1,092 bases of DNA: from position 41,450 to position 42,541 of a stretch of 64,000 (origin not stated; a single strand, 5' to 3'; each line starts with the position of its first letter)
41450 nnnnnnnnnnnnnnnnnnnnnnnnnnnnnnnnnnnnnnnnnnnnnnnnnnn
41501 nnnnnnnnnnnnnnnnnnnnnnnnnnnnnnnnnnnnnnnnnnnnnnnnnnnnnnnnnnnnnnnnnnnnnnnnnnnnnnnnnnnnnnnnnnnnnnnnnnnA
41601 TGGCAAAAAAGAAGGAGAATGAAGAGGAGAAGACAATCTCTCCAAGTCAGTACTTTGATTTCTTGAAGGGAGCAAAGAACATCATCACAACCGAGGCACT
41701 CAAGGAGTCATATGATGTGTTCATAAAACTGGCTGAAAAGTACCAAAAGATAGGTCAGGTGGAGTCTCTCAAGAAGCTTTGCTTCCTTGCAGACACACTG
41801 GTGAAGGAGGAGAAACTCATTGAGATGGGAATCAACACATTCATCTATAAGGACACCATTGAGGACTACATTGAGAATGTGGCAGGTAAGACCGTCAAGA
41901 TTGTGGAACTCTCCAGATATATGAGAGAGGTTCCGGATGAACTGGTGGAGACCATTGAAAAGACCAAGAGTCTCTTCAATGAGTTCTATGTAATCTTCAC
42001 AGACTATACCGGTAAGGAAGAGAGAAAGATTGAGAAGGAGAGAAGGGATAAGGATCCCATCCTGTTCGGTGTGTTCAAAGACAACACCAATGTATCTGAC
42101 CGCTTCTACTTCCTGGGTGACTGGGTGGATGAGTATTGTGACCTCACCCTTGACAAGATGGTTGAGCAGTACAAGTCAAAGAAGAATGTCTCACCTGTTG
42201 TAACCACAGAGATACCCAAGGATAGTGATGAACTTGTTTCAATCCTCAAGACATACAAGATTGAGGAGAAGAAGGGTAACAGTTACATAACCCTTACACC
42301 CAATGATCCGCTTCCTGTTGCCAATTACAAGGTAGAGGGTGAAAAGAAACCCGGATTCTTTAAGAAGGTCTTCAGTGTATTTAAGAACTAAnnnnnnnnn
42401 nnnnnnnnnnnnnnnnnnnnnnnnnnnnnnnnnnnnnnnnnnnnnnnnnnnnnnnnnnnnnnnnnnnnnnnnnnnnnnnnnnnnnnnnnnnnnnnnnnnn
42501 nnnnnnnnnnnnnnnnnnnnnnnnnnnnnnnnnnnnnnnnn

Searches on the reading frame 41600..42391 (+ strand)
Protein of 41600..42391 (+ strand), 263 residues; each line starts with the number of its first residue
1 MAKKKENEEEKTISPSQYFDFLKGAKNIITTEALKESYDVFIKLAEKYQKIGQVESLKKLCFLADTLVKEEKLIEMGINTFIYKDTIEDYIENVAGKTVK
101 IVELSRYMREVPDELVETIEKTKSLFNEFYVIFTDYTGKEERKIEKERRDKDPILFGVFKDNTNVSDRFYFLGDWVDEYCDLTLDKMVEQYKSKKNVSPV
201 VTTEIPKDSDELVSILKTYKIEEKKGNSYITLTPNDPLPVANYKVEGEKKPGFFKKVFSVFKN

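Call 83: search_protein_families(library=phrogs, proteins=[window:41600-42391:+], max_evalue=0.0001)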
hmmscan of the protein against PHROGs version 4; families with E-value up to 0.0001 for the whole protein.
window:41600-42391:+ (263 aa): 1 family
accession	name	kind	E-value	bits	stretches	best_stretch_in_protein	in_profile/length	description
phrog_10081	-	integration and excision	4.4e-74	250.3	1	10-258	3-250/254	transposase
